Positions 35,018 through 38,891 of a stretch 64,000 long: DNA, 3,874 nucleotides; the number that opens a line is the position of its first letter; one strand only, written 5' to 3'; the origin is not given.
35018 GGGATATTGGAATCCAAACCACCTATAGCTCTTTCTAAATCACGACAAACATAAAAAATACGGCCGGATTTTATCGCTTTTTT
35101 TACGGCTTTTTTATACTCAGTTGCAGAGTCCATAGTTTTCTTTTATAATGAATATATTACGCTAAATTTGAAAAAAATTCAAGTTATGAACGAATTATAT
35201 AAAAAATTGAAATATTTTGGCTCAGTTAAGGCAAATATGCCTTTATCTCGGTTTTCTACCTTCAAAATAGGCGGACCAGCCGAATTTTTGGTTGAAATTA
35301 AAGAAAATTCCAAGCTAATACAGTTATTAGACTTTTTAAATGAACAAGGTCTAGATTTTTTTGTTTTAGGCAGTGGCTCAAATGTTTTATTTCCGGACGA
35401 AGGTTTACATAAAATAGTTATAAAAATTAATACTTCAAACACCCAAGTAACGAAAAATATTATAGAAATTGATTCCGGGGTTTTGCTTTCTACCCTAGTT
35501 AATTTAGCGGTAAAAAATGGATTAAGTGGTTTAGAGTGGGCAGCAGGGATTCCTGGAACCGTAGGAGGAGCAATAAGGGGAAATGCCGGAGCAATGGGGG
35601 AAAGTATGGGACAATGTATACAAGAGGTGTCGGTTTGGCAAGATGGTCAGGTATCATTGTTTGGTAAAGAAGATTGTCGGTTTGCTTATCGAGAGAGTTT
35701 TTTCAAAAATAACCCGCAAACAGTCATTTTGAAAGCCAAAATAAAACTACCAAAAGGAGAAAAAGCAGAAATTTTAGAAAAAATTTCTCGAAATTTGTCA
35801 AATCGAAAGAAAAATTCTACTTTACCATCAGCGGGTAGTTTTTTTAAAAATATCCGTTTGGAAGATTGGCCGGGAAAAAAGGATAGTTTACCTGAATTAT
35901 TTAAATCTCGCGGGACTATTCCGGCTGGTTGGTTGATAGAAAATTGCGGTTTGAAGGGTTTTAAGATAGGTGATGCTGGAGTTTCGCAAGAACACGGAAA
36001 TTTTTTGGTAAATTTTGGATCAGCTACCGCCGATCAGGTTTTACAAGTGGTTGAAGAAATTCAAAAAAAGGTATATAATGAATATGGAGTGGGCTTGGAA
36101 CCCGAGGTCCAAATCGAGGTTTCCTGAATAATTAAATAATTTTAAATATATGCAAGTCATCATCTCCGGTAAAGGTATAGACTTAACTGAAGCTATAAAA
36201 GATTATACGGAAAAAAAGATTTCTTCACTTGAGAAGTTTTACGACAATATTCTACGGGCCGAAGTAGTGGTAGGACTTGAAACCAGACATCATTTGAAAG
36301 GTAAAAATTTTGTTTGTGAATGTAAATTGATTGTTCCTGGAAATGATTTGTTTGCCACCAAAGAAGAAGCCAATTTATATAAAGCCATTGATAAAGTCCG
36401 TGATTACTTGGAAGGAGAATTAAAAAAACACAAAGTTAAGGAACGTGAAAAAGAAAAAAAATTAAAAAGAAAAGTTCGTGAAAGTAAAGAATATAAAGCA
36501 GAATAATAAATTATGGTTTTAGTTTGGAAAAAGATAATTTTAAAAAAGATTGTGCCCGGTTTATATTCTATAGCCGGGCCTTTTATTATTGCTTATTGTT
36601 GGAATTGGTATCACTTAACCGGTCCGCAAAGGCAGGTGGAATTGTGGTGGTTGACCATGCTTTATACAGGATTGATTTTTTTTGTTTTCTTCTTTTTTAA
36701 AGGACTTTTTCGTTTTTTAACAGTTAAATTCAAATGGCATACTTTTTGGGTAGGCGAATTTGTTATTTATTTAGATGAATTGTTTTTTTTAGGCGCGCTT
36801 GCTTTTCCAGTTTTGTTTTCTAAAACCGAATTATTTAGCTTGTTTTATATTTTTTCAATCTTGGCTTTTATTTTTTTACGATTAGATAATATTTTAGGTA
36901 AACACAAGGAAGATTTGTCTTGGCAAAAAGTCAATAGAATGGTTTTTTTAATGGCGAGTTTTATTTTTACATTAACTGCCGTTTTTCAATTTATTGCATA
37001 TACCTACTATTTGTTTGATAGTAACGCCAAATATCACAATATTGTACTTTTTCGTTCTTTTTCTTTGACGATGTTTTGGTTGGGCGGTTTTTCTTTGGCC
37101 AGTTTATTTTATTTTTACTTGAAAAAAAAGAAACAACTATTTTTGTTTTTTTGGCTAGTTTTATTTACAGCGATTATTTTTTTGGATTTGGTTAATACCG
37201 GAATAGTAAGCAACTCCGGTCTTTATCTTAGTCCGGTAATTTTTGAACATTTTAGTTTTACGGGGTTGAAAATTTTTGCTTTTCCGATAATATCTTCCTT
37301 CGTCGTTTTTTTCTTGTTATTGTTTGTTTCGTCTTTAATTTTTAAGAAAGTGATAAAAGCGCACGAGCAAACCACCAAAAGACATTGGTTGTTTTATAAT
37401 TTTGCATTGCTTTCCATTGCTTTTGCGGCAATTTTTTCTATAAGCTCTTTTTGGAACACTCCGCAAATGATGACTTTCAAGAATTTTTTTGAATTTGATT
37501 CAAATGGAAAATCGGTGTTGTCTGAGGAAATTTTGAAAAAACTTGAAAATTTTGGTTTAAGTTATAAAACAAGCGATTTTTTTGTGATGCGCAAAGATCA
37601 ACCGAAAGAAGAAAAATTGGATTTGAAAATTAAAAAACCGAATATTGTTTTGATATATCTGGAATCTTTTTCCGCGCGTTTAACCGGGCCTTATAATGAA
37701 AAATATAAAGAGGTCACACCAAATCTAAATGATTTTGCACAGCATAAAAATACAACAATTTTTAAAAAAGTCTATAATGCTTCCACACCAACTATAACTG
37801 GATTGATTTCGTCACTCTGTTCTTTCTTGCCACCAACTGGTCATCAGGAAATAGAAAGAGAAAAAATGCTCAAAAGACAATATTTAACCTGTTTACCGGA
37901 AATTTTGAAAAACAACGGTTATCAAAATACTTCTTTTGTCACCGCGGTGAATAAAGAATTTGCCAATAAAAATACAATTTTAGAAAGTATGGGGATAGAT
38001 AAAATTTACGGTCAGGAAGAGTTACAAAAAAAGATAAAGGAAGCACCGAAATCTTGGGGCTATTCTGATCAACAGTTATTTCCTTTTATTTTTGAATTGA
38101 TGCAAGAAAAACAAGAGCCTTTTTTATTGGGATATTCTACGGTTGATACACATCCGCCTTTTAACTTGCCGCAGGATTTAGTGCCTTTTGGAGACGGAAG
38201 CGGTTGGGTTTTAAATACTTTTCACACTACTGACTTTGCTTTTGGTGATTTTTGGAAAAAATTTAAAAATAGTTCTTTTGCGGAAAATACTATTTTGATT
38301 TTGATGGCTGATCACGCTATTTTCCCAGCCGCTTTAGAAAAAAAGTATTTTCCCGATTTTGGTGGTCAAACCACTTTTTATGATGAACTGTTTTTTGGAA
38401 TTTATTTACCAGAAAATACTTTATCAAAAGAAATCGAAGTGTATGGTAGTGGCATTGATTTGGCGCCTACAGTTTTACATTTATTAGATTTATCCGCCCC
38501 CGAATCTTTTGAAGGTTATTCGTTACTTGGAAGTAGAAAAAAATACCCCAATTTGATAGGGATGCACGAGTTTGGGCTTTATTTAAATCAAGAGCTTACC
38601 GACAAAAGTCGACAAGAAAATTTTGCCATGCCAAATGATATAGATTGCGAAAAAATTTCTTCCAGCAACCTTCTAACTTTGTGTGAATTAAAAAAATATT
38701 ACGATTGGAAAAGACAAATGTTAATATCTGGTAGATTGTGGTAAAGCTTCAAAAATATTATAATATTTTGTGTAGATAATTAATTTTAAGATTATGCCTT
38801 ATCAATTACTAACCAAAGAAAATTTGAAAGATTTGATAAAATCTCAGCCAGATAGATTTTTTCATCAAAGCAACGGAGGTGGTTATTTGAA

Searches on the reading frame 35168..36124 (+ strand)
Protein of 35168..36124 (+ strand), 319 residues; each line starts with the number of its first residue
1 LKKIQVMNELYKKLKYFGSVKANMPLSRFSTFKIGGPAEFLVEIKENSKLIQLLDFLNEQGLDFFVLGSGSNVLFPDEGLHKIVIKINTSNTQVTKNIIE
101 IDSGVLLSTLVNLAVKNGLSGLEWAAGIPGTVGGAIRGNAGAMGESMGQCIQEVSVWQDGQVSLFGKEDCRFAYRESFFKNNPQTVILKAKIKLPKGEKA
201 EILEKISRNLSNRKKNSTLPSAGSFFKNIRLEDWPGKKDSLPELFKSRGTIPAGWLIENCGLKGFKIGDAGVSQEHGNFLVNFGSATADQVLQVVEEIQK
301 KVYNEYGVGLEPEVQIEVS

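Call 67: search_protein_families(library=pfam, proteins=[window:35168-36124:+], max_evalue=0.0001)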
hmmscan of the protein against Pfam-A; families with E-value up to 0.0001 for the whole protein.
window:35168-36124:+ (319 aa): 2 families
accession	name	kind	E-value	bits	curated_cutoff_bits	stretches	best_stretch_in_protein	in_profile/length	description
PF02873.21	MurB_C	-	1e-29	103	27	1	202-316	2-98/99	UDP-N-acetylenolpyruvoylglucosamine reductase, C-terminal domain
PF01565.28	FAD_binding_4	-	3.5e-16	59.6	26.4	1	40-157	3-129/139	FAD binding domain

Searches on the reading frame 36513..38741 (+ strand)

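Call 15: search_protein_families(library=pfam, proteins=[window:36513-38741:+], max_evalue=0.001)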
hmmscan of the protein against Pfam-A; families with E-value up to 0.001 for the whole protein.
window:36513-38741:+ (743 aa): 1 family
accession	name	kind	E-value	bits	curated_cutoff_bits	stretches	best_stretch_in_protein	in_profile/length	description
PF00884.28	Sulfatase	-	1.9e-28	100.1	25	1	376-659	1-300/301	Sulfatase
